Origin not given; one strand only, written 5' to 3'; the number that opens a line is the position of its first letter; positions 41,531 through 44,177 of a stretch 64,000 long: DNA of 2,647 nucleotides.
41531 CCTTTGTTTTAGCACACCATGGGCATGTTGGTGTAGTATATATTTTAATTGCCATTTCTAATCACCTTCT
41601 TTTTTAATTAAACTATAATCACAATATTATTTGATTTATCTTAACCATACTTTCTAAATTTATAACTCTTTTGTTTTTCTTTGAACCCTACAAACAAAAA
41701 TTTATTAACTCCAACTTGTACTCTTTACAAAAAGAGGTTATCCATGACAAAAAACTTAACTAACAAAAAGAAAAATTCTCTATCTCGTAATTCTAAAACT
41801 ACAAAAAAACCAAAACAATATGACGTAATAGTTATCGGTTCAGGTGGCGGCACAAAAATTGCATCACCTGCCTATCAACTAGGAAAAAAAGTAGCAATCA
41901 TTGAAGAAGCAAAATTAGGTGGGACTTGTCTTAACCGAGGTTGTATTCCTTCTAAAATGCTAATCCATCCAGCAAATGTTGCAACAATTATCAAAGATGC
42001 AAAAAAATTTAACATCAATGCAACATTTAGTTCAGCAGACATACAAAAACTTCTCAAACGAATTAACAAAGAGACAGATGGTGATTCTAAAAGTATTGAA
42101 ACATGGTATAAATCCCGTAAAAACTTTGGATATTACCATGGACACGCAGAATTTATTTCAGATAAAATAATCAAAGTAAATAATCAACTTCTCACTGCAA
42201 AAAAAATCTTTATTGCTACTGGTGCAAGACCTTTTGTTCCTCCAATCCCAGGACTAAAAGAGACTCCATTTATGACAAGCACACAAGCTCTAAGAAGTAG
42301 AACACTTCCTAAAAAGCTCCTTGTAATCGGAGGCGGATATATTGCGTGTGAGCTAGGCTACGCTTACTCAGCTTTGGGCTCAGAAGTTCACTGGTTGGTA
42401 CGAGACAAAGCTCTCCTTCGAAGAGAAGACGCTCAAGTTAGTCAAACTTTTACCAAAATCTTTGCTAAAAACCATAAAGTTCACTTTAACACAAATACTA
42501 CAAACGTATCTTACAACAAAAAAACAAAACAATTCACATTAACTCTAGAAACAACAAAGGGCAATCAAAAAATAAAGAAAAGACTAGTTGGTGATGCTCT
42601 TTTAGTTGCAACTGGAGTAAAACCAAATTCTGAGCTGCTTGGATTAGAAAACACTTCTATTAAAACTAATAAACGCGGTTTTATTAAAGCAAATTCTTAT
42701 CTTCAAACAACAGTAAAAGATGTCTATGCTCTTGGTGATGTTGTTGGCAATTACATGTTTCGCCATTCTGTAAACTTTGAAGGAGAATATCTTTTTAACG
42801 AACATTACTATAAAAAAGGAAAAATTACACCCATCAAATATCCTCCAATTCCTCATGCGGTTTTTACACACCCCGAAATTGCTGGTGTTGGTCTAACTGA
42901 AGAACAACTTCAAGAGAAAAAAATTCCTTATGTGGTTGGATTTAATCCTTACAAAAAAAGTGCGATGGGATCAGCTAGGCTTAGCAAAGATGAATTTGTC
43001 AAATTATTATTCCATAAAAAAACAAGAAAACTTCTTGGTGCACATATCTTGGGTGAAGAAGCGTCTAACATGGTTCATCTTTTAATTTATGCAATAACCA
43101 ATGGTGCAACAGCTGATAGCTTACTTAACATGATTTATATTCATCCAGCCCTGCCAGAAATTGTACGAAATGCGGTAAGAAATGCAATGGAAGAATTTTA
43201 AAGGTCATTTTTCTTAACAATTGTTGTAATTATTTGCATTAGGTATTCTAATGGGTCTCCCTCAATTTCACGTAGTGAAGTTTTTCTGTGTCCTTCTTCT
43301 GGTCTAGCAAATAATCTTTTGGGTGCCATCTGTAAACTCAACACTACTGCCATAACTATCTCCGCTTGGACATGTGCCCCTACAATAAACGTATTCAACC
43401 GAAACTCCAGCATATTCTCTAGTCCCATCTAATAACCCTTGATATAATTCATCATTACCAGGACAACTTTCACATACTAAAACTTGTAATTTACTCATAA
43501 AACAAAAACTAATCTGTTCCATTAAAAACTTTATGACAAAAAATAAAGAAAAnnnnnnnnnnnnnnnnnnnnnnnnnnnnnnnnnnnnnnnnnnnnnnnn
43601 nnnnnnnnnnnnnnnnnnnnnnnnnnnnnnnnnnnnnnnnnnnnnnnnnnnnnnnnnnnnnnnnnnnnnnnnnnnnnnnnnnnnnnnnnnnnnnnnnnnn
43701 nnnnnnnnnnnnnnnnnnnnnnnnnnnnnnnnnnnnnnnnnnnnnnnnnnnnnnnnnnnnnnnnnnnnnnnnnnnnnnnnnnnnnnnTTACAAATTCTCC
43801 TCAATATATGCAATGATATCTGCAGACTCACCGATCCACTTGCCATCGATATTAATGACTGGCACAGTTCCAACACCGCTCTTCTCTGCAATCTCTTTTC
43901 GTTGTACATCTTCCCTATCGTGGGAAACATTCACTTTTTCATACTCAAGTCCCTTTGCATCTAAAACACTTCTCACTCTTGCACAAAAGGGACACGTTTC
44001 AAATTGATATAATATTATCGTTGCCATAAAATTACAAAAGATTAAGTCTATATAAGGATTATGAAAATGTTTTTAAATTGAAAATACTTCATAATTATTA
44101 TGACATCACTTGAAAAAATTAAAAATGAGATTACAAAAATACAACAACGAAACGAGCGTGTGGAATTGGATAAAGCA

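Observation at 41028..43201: Glutaredoxin fused to an H1-like tail, divergent from a disulfide reductase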

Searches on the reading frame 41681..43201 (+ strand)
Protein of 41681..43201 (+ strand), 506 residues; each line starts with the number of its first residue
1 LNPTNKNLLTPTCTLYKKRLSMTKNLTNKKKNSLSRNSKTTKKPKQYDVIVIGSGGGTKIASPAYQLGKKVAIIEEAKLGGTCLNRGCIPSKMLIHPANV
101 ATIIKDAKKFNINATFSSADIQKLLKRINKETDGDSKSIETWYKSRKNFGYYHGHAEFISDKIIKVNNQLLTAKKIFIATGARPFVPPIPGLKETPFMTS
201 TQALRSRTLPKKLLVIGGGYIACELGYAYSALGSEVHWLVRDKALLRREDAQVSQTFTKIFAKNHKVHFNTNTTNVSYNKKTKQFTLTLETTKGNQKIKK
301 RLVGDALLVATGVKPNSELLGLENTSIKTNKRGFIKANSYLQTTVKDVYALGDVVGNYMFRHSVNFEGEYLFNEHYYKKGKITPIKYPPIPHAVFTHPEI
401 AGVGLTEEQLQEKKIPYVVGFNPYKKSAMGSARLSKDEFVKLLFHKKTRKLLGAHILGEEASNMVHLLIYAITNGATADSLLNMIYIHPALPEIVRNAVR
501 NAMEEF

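Call 3: search_protein_families(library=pfam, proteins=[window:41681-43201:+], max_evalue=0.01)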
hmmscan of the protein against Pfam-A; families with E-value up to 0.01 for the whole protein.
window:41681-43201:+ (506 aa): 5 families
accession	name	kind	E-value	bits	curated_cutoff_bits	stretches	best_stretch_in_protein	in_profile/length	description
PF07992.20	Pyr_redox_2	-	6.4e-60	203.5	26.1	1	47-360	1-283/291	Pyridine nucleotide-disulphide oxidoreductase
PF02852.28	Pyr_redox_dim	-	5.2e-28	97.9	25.3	1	390-498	1-109/110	Pyridine nucleotide-disulphide oxidoreductase, dimerisation domain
PF00070.33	Pyr_redox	-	1.9e-17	64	22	1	212-285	1-74/82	Pyridine nucleotide-disulphide oxidoreductase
PF13738.12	Pyr_redox_3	-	1.2e-13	51.5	30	1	163-352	115-305/305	Pyridine nucleotide-disulphide oxidoreductase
PF13434.12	Lys_Orn_oxgnase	-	1.3e-09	38.2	21.3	1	167-256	142-236/339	L-lysine 6-monooxygenase/L-ornithine 5-monooxygenase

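Call 4: search_protein_families(library=ncbifam, proteins=[window:41681-43201:+], max_evalue=0.01)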
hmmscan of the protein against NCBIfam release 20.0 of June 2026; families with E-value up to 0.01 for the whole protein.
window:41681-43201:+ (506 aa): 55 families (the best 25 are shown)
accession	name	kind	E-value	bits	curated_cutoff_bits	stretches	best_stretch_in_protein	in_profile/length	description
NF004944.0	PRK06292.2-2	equivalog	8.5e-176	585.1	619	1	45-504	2-454/460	dihydrolipoyl dehydrogenase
NF004947.0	PRK06292.2-5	equivalog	3.6e-134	448.2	592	1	45-504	2-460/474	dihydrolipoyl dehydrogenase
NF004946.0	PRK06292.2-4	subfamily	1.7e-121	406.4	634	1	45-503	2-471/487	dihydrolipoyl dehydrogenase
NF005884.0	PRK07846.1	equivalog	3.7e-115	385.2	501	1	45-501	2-450/454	mycothione reductase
TIGR01350.1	lipoamide_DH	equivalog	3.4e-108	362.3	408.8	1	46-504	1-456/461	dihydrolipoyl dehydrogenase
TIGR03452.1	mycothione_red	equivalog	1.3e-103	347.4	635.65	1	45-499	1-449/452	mycothione reductase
TIGR02053.1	MerA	equivalog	5.5e-97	325.7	454.45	1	47-498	1-449/465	mercury(II) reductase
NF004776.0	PRK06116.1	equivalog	1.3e-93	314.5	480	1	45-492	3-443/450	glutathione-disulfide reductase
NF004992.0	PRK06370.1-4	equivalog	3.2e-92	309.3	629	1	45-498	3-451/459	FAD-containing oxidoreductase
NF004991.0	PRK06370.1-3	subfamily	1.4e-87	294.4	620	1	43-498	32-483/509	FAD-containing oxidoreductase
NF003585.0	PRK05249.1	equivalog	5.3e-82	275.9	465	1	43-504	3-459/464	Si-specific NAD(P)(+) transhydrogenase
NF004945.0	PRK06292.2-3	equivalog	6.3e-82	275.9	494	1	45-501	2-451/457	dihydrolipoyl dehydrogenase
TIGR01424.1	gluta_reduc_2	equivalog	1.2e-78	264.7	606.05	1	46-493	2-440/446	glutathione-disulfide reductase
NF004939.0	PRK06292.1-1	equivalog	9.5e-78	262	435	1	45-504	4-460/476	dihydrolipoyl dehydrogenase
TIGR01421.1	gluta_reduc_1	equivalog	7.6e-77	259.4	556.15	1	45-491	1-442/450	glutathione-disulfide reductase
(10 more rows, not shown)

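Call 28: search_solved_structures(query=window:41744-43198:+, max_evalue=1e-40)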
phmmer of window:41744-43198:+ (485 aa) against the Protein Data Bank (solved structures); distinct sequences matched with E-value up to 1e-40: 72 (the best 60 are shown).
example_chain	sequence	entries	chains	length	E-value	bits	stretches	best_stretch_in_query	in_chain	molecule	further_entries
8qcj_A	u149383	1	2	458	1.4e-78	268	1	25-478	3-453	Mycothione reductase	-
2eq7_A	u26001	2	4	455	3.8e-71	243.5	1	26-482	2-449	2-oxoglutarate dehydrogenase E3 component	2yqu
8rx4_A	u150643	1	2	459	1.5e-68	234.9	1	25-480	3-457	Mycothione reductase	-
8qck_A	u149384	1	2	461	1.6e-68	234.9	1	25-480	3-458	Pyridine nucleotide-disulfide oxidoreductase dimerization region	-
6uzi_A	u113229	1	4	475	8.2e-68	232.5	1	24-481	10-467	Dihydrolipoyl dehydrogenase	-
8rx5_A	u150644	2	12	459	2.8e-66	227.4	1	25-478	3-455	Mycothione reductase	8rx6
2qae_A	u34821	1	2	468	1.1e-65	225.5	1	25-477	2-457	Dihydrolipoyl dehydrogenase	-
1dxl_A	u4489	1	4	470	1.9e-64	221.4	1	25-478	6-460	DIHYDROLIPOAMIDE DEHYDROGENASE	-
9lc9_A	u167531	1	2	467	2.3e-64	221.1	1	26-478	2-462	Mycothione reductase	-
3urh_A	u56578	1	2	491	7.2e-63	216.2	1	24-478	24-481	Dihydrolipoyl dehydrogenase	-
5x1y_B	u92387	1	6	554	1.6e-62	215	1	24-465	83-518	Mercuric reductase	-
2eq6_A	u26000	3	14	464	3.1e-62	214.1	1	24-477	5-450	Pyruvate dehydrogenase complex, dihydrolipoamide dehydrogenase E3 component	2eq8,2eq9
3rnm_A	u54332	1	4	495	4.1e-62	213.7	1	22-477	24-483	Dihydrolipoyl dehydrogenase, mitochondrial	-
6i4t_A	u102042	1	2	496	4.3e-62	213.6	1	22-477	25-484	Dihydrolipoyl dehydrogenase, mitochondrial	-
5nhg_A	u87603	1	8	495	4.3e-62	213.6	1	22-477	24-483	Dihydrolipoyl dehydrogenase, mitochondrial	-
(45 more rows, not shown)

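Call 33: search_solved_structures(query=window:41744-43198:+, max_evalue=1e-66, show_alignments=2)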
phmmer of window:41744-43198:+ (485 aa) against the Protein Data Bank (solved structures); distinct sequences matched with E-value up to 1e-66: 5.
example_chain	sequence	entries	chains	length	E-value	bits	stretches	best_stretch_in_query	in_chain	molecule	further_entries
8qcj_A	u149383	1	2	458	1.4e-78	268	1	25-478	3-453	Mycothione reductase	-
2eq7_A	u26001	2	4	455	3.8e-71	243.5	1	26-482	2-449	2-oxoglutarate dehydrogenase E3 component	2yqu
8rx4_A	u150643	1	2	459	1.5e-68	234.9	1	25-480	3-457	Mycothione reductase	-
8qck_A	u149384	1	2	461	1.6e-68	234.9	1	25-480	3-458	Pyridine nucleotide-disulfide oxidoreductase dimerization region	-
6uzi_A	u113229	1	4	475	8.2e-68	232.5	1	24-481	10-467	Dihydrolipoyl dehydrogenase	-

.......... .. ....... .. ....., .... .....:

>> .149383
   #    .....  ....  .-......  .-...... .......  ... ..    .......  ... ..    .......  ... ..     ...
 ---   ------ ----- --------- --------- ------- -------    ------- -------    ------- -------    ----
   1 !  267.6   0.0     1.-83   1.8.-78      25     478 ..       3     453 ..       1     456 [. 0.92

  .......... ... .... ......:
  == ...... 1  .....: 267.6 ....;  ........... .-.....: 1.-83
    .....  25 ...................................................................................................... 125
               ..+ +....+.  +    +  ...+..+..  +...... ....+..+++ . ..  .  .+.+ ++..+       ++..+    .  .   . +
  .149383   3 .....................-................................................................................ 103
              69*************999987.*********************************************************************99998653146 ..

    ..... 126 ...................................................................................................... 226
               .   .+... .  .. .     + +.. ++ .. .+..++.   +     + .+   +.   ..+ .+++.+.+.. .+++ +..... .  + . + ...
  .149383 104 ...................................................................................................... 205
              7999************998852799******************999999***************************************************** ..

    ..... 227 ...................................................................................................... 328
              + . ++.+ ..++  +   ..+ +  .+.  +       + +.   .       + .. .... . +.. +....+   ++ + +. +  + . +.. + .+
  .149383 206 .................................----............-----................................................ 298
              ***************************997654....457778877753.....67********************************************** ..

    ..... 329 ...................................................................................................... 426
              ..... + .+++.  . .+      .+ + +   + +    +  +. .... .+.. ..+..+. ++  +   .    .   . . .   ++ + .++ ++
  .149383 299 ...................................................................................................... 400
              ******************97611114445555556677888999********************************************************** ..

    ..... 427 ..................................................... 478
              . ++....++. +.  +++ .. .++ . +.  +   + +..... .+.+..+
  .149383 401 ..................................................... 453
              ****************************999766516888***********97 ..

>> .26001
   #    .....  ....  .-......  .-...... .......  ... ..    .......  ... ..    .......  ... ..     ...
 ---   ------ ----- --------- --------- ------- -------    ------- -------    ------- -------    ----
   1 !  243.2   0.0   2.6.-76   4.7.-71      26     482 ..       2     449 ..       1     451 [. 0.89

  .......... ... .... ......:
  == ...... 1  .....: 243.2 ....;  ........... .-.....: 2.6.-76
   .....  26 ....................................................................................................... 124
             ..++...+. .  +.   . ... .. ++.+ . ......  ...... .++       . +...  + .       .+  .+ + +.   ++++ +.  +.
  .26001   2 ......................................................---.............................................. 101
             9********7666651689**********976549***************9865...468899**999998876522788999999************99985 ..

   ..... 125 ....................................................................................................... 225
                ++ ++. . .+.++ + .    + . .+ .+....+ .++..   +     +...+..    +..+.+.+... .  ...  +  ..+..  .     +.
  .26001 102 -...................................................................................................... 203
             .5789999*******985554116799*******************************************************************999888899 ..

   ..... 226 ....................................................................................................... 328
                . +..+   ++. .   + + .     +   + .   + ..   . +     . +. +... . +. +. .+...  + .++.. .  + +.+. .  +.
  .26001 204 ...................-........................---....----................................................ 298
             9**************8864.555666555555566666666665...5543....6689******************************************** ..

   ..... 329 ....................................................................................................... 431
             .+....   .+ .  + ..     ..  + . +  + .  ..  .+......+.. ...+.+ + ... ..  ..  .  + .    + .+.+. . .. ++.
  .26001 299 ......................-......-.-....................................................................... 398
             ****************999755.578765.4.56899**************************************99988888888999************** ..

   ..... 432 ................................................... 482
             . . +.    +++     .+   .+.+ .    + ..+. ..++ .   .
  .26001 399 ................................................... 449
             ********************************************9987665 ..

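Call 63: find_related_loci(query=window:41744-43198:+, collection=genome_contigs, flank=6000)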
Query window:41744-43198:+ (485 aa) in genome_contigs; peptide patterns used: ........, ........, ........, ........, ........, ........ (x = any residue, [..] = any of these).
119 stretches matched a pattern; 70 encode a relative of the query (tblastn E <= 1e-3); 70 distinct loci.
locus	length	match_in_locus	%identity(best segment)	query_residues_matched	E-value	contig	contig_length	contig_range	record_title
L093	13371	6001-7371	61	24-485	0e+0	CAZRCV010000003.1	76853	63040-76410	MAG TPA_asm: uncultured Methanosarcinales archaeon isolate SRP269290_co2_422 genome assembly, contig: NODE_237_length_76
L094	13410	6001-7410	60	10-485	0e+0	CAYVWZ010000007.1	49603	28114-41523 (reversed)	MAG TPA_asm: Candidatus Woesearchaeota archaeon isolate SRP278252_co1_284 genome assembly, contig: NODE_921_length_49603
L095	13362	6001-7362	59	24-483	6e-178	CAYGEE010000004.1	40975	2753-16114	MAG TPA_asm: uncultured Planctomycetales bacterium isolate ERP113451_co3_410 genome assembly, contig: NODE_588_length_40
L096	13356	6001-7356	57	24-481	6e-173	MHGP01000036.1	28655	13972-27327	MAG: Omnitrophica WOR_2 bacterium RIFCSPHIGHO2_02_FULL_48_11 rifcsphigho2_02_scaffold_2188, whole genome shotgun sequenc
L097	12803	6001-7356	58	24-481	9e-173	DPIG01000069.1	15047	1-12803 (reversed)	MAG TPA_asm: Candidatus Omnitrophota bacterium isolate UBA10147 contig_7210, whole genome shotgun sequence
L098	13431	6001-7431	56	3-483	3e-172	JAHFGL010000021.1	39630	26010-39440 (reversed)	MAG: Candidatus Omnitrophota bacterium isolate nzgw314 NODE_1032_length_39631_cov_4.716831, whole genome shotgun sequenc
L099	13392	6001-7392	55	20-485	4e-172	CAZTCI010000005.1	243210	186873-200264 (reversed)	MAG TPA_asm: uncultured Planctomycetales bacterium isolate binchicken_co185_276 genome assembly, contig: NODE_49_length_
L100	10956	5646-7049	55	7-481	5e-171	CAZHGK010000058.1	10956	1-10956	MAG TPA_asm: uncultured Planctomycetales bacterium isolate SRP278252_co2_12 genome assembly, contig: NODE_12655_length_1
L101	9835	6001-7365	56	24-485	9e-171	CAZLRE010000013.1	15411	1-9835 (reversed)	MAG TPA_asm: uncultured Planctomycetales bacterium isolate binchicken_co16_163 genome assembly, contig: NODE_6450_length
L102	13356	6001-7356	58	24-481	3e-170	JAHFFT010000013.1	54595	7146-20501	MAG: Candidatus Omnitrophota bacterium isolate nzgw299 NODE_319_length_54596_cov_6.189481, whole genome shotgun sequence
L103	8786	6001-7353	56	24-481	4e-170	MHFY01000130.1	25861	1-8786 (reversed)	MAG: Omnitrophica WOR_2 bacterium GWA2_47_8 gwa2_scaffold_4789, whole genome shotgun sequence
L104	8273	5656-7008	57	24-481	1e-169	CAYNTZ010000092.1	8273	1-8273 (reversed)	MAG TPA_asm: uncultured Planctomycetales bacterium isolate SRP150892_co1_50 genome assembly, contig: NODE_9282_length_82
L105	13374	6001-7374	56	24-484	2e-169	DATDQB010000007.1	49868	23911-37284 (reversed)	MAG TPA_asm: Candidatus Omnitrophota bacterium isolate SMAG_U7936 k141_2956375, whole genome shotgun sequence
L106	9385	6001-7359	56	18-479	1e-169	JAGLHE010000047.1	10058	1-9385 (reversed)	MAG: Candidatus Omnitrophota bacterium isolate RS_10_7 ROV157_10.bin.7.fa_47, whole genome shotgun sequence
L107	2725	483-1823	57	24-476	4e-180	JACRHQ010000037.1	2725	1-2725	MAG: Candidatus Omnitrophota bacterium isolate NC_groundwater_1781_Pr3_B-0.1um_55_10 SR-2_scaffold_141_607196, whole gen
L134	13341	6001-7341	49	24-478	5e-142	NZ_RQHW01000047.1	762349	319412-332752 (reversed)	Leptospira idonii strain 201300427 NODE_1_covk_37.2262_covr_75.61_cutoff_40, whole genome shotgun sequence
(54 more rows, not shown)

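Call 66: search_protein_families(library=pfam, proteins=[L102:9153-10412:+, L102:10412-11377:+, L102:11319-11636:+, L102:11633-11905:+, L102:11941-12252:+, L102:7808-9046:+, L102:7477-7746:-, L134:10400-11074:+, L134:7385-8416:+], max_evalue=0.001)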
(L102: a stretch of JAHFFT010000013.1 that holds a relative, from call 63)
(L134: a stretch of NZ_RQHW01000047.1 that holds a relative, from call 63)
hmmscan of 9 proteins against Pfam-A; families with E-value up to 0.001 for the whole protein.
L102:9153-10412:+ (419 aa): 1 family
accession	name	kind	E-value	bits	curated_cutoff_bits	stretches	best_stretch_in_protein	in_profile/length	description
PF08886.16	GshA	-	1.1e-124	416.6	25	1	9-412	2-402/402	Glutamate-cysteine ligase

L102:10412-11377:+ (321 aa): 4 families
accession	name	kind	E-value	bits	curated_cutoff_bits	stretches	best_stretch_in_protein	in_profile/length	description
PF02955.21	GSH-S_ATP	-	5e-60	202.4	23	1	122-294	1-174/175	Prokaryotic glutathione synthetase, ATP-grasp domain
PF02951.20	GSH-S_N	-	6.8e-27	94.3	21.3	1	1-118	1-119/119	Prokaryotic glutathione synthetase, N-terminal domain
PF08443.16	RimK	-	1.8e-15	57.5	21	1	133-304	18-186/188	RimK-like ATP-grasp domain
PF14398.11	ATPgrasp_YheCD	-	4.4e-07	29.9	26.8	1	127-183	23-79/255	YheC/D like ATP-grasp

L102:11319-11636:+ (105 aa): 4 families
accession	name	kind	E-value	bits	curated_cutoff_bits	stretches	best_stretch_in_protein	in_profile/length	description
PF13417.12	GST_N_3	-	3.2e-14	53.5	22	1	29-99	1-70/75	Glutathione S-transferase, N-terminal domain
PF13409.12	GST_N_2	-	6.1e-12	46.4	25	1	34-98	1-69/70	Glutathione S-transferase, N-terminal domain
PF00462.30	Glutaredoxin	-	3.1e-11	43.8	22.9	1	28-84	2-58/60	Glutaredoxin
PF13192.12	Thioredoxin_3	-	0.00016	22.1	24.8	1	32-85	7-59/76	Thioredoxin domain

L102:11633-11905:+ (90 aa): 1 family
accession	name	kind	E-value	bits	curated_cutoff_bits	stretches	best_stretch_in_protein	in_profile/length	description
PF01722.23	BolA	-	1.1e-14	54.9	25.7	1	13-80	12-76/76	BolA-like protein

L102:11941-12252:+ (103 aa): 1 family
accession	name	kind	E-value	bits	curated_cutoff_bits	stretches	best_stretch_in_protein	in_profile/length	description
PF00462.30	Glutaredoxin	-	3e-22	79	22.9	1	19-83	1-60/60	Glutaredoxin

L102:7808-9046:+ (412 aa): 1 family
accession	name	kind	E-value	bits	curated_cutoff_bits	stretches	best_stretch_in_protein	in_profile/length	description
PF00375.23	SDF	-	6.3e-118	394.6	27.9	1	9-409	4-386/387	Sodium:dicarboxylate symporter family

L102:7477-7746:- (89 aa): 1 family
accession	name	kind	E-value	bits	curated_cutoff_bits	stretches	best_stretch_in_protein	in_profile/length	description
PF01722.23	BolA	-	2.4e-24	85.9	25.7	1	9-86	1-76/76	BolA-like protein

L134:10400-11074:+ (224 aa): 5 families
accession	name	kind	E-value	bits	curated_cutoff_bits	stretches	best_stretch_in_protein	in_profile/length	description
PF13409.12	GST_N_2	-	2e-19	70.4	25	1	12-74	2-69/70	Glutathione S-transferase, N-terminal domain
PF13417.12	GST_N_3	-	6e-18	65.4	22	1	6-77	1-72/75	Glutathione S-transferase, N-terminal domain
PF02798.26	GST_N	-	4.3e-15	56.2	20.9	1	9-74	8-76/76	Glutathione S-transferase, N-terminal domain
PF22441.2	CLIC-like_N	-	1.4e-06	28.8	23.5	1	12-77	19-85/86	CLIC-like N-terminal domain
PF13410.11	GST_C_2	-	4.2e-06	27.2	24.9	1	115-188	2-68/69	Glutathione S-transferase, C-terminal domain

L134:7385-8416:+ (343 aa): 3 families
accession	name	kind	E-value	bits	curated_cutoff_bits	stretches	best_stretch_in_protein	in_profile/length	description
PF17773.7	UPF0176_N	-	9.5e-23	80.8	26.2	1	27-118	2-92/92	UPF0176 acylphosphatase like domain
PF12368.13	Rhodanese_C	-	2.5e-21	76.2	26.9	1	246-309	1-66/66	Rhodanase C-terminal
PF00581.25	Rhodanese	-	7.8e-13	49.2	22.2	1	139-233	2-100/102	Rhodanese-like domain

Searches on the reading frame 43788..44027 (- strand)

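Call 3: search_protein_families(library=pfam, proteins=[window:43788-44027:-], max_evalue=0.01)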
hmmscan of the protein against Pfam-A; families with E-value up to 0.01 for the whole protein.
window:43788-44027:- (79 aa): 9 families
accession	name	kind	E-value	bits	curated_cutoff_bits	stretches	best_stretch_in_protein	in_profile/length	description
PF13417.12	GST_N_3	-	1.1e-19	71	22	1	6-78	1-70/75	Glutathione S-transferase, N-terminal domain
PF00462.30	Glutaredoxin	-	2.3e-17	63.4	22.9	1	4-65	1-60/60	Glutaredoxin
PF13409.12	GST_N_2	-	2e-16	60.8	25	1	11-77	1-69/70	Glutathione S-transferase, N-terminal domain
PF02798.26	GST_N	-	6.3e-10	39.7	20.9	1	3-77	2-76/76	Glutathione S-transferase, N-terminal domain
PF05768.20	Glrx-like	-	0.00034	21.3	26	1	3-62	1-57/77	Glutaredoxin-like domain (DUF836)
PF22441.2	CLIC-like_N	-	0.0012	19.5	23.5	1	11-79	18-83/86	CLIC-like N-terminal domain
PF13192.12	Thioredoxin_3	-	0.0014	19.1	24.8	1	11-63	9-58/76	Thioredoxin domain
PF17172.10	GST_N_4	-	0.0023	19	30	0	13-78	1-58/99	Glutathione S-transferase N-terminal domain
PF13462.12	Thioredoxin_4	-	0.0037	17.9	23.2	0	44-69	129-154/165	Thioredoxin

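Call 4: search_protein_families(library=ncbifam, proteins=[window:43788-44027:-], max_evalue=0.01)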
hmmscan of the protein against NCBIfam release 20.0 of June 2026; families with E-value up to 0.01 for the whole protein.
window:43788-44027:- (79 aa): 26 families (the best 25 are shown)
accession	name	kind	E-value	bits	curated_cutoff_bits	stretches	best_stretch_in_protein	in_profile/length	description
NF007923.0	PRK10638.1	equivalog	7.4e-17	61.2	129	1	1-73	1-71/83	glutaredoxin 3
NF007702.0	PRK10387.1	equivalog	1e-14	54.7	133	1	6-77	3-71/215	glutaredoxin 2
TIGR02181.1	GRX_bact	equivalog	8.7e-14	51.5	90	1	4-74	1-70/80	glutaredoxin 3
TIGR02196.1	GlrX_YruB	hypoth_equivalog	1.8e-12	47.6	88.55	1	4-66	2-63/74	glutaredoxin-like protein, YruB-family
TIGR02190.1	GlrX-dom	hypoth_equivalog_domain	5.3e-12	45.5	99.3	1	8-75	14-78/79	glutaredoxin-family domain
TIGR02182.1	GRXB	equivalog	5.7e-12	45.8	186.65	1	6-77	2-70/209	GrxB family glutaredoxin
NF041212.1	Uxx_star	subfamily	3.4e-10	40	66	1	4-62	1-58/70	Uxx-star family glutaredoxin-like (seleno)protein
TIGR02180.1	GRX_euk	equivalog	4.8e-10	39.5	87.25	1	4-76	1-76/84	glutaredoxin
TIGR02200.1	GlrX_actino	hypoth_equivalog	8.7e-10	38.9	89.5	1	4-62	2-59/77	mycoredoxin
TIGR01262.1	maiA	equivalog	7.6e-08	32.2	171.05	1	6-78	2-76/211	maleylacetoacetate isomerase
NF047338.1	gluta_UXX_star_3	exception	2.1e-07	30.9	97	1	4-42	1-39/70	UXX-star (seleno)protein family 3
TIGR00365.1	TIGR00365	equivalog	6.4e-07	29.4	117.1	1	8-75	23-87/99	Grx4 family monothiol glutaredoxin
NF008401.0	PRK11200.1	equivalog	7.1e-07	29.3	84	1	4-78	3-82/87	GrxA family glutaredoxin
TIGR02194.1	GlrX_NrdH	subfamily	9.9e-07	28.9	85.75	1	4-70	1-66/72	glutaredoxin-like protein NrdH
NF045501.1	HUGP_GUXX-star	exception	2.4e-06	27.2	325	1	3-61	166-223/236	HUGP/GUXX-star fusion selenoprotein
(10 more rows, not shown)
